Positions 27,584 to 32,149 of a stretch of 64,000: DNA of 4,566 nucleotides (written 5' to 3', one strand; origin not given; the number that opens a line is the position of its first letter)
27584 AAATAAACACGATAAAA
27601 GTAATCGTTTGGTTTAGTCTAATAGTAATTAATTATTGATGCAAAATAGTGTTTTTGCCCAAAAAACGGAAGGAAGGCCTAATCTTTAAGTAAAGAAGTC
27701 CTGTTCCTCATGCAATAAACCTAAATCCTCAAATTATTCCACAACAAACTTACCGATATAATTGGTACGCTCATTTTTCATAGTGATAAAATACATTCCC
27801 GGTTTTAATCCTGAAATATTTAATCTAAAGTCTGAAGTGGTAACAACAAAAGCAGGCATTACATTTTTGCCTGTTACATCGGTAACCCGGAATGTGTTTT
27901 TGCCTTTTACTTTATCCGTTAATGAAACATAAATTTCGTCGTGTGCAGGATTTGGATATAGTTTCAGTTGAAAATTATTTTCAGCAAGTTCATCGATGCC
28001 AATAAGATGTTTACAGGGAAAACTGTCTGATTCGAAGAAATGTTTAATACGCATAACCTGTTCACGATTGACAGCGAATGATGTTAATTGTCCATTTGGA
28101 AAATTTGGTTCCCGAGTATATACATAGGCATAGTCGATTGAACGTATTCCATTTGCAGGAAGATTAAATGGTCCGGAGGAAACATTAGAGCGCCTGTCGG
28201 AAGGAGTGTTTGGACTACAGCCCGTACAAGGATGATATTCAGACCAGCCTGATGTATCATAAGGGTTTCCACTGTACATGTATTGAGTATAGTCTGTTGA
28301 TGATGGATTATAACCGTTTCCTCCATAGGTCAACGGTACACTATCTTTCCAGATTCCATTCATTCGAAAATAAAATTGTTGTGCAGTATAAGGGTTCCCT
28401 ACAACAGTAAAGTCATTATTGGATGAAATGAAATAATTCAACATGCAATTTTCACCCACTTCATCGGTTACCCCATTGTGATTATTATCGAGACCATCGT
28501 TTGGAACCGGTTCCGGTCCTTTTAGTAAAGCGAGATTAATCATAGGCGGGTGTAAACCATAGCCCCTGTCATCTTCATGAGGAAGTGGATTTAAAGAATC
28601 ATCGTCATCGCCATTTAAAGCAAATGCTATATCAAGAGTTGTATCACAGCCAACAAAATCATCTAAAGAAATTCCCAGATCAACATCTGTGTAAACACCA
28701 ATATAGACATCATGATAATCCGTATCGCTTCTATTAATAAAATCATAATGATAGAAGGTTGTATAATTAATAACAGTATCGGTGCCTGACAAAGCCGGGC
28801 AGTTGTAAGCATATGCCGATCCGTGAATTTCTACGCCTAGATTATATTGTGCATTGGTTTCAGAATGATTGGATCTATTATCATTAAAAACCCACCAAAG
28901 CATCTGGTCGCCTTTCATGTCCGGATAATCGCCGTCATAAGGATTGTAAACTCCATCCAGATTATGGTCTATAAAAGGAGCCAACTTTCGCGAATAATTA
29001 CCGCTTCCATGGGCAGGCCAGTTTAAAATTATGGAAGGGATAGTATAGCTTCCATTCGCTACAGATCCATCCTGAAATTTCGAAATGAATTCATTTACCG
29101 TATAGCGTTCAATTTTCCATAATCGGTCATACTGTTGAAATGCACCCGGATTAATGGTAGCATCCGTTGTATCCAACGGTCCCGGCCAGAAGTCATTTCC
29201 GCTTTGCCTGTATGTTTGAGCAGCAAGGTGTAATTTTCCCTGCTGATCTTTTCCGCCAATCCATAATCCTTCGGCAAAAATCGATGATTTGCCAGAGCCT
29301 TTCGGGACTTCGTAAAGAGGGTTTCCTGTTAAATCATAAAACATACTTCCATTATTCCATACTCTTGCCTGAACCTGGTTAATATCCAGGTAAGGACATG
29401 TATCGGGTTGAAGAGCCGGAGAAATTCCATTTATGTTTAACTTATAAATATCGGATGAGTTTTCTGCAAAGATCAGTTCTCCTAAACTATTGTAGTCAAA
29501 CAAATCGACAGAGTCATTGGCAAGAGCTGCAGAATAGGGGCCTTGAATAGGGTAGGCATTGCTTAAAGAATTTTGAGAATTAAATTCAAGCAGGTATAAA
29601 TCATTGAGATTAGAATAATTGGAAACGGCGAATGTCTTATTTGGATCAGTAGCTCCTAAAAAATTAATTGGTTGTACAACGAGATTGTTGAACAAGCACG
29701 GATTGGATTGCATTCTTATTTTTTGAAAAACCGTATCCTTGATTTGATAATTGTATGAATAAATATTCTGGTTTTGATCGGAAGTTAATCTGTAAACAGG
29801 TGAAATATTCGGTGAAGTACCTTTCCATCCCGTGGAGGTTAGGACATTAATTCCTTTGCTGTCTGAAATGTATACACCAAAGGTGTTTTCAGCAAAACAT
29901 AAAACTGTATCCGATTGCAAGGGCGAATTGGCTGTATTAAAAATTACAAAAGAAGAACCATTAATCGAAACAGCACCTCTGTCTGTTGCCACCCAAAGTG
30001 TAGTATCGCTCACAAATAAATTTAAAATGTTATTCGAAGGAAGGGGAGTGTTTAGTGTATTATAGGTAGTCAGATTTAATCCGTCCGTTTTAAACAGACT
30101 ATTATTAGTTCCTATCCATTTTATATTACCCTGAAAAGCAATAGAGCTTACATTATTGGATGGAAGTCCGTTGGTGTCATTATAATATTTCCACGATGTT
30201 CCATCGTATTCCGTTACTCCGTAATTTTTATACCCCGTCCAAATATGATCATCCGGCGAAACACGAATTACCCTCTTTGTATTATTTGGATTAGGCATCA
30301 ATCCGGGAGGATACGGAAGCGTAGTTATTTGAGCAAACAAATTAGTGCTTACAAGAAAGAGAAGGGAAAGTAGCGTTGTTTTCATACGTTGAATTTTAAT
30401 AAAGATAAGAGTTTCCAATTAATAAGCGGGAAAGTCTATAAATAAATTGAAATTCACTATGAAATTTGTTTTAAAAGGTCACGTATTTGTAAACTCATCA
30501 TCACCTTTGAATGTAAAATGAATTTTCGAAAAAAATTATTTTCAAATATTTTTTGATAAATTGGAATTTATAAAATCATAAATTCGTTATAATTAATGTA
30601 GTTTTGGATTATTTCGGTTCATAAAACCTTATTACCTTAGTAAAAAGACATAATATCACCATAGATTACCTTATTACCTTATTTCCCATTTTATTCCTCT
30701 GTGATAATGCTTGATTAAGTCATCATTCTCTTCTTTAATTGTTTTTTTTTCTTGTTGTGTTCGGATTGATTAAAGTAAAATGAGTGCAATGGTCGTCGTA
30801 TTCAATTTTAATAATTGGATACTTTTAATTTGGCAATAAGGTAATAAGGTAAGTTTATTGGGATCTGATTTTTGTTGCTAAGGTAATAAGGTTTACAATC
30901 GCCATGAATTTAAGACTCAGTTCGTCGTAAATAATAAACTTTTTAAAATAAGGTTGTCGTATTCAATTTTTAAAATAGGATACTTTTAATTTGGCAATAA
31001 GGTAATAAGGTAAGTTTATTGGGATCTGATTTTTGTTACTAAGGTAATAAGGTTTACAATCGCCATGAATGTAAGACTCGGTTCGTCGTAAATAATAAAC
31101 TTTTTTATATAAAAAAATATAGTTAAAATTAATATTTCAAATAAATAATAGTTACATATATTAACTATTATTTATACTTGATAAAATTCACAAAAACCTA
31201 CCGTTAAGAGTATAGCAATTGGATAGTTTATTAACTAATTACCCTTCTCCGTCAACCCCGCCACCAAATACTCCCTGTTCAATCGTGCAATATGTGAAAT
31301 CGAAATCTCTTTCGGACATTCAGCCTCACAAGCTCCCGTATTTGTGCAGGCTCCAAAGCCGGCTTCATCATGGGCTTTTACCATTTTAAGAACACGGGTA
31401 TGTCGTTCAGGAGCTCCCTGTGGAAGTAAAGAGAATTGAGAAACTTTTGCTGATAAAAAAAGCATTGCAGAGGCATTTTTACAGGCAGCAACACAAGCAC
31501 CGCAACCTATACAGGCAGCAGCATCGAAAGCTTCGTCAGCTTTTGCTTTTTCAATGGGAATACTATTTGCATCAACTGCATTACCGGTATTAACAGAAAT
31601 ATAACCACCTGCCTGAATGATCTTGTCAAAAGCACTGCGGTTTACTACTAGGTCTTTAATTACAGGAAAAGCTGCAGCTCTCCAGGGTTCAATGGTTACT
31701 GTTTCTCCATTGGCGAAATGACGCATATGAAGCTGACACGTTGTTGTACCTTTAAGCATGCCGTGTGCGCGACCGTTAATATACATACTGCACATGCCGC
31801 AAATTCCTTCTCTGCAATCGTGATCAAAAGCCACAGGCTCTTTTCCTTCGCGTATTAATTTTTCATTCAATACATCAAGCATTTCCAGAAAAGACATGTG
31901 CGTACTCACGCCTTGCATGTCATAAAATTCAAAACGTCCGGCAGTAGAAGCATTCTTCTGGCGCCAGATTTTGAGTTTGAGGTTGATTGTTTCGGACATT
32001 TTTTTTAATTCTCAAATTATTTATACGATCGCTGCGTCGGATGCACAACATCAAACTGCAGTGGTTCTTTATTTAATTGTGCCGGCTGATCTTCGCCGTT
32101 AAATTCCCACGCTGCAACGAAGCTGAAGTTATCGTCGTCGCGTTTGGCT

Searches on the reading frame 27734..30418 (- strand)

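Call 19: search_protein_families(library=pfam, proteins=[window:27734-30418:-])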
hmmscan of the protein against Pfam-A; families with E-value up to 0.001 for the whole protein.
window:27734-30418:- (894 aa): 1 family
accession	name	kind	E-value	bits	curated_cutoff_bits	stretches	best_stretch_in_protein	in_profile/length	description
PF18962.6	Por_Secre_tail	-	4.9e-13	49.6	27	1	820-893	1-75/75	Secretion system C-terminal sorting domain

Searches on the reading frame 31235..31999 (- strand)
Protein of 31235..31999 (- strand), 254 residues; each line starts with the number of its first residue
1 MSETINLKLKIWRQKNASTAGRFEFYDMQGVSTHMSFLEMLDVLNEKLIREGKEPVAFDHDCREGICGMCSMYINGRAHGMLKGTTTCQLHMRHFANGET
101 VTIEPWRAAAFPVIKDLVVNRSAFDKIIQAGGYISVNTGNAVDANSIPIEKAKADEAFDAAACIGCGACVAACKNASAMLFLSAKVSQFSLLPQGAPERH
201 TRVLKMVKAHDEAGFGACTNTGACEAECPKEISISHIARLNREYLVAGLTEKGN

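Call 19: search_protein_families(library=pfam, proteins=[window:31235-31999:-])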
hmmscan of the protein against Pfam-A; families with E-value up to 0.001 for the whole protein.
window:31235-31999:- (254 aa): 10 families
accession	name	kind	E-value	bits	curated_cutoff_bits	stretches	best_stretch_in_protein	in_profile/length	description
PF13085.11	Fer2_3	-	5.5e-24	84.7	27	1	8-124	1-105/107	2Fe-2S iron-sulfur cluster binding domain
PF13183.11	Fer4_8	-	7e-09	36.5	27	1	160-232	2-68/68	4Fe-4S dicluster domain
PF12838.12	Fer4_7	-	7.6e-09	36.4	27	1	163-231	2-51/52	4Fe-4S dicluster domain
PF13187.11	Fer4_9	-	2.1e-07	31.3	27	1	153-175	34-49/52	4Fe-4S dicluster domain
PF13237.11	Fer4_10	-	1.4e-06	28.6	25.5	1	158-229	4-53/53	4Fe-4S dicluster domain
PF12797.12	Fer4_2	-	0.00015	22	24.5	1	158-174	5-21/22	4Fe-4S binding domain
PF12837.12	Fer4_6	-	0.00016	21.9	25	1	158-174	4-20/24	4Fe-4S binding domain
PF00037.32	Fer4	-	0.00022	21.4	21.1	1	158-174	3-19/24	4Fe-4S binding domain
PF13534.11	Fer4_17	-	0.00036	21.4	22.2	1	162-233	1-61/61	4Fe-4S dicluster domain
PF13746.11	Fer4_18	-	0.00045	20.8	27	0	162-175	84-97/114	4Fe-4S dicluster domain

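Call 49: find_encoding_contigs(protein=window:31235-31999:-, flank=1000, max_places=3)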
Protein window:31235-31999:- (254 aa): 1 contig read that carries it; 1 place shown.
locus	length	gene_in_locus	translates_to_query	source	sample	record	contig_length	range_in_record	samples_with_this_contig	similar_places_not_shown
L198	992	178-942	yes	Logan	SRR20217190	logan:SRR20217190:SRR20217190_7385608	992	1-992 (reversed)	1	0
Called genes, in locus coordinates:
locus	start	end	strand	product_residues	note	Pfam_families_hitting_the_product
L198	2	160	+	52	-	?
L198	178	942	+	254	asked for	PF13085:Fer2_3, PF13187:Fer4_9 (faint), PF13183:Fer4_8, PF13237:Fer4_10 (weak), PF12838:Fer4_7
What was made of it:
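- No intact transposase gene lies in the 64-kb window, and the source genome could not be identified (call 49).
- Tried and rejected: Only a 992-bp Logan contig was found (call 49).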
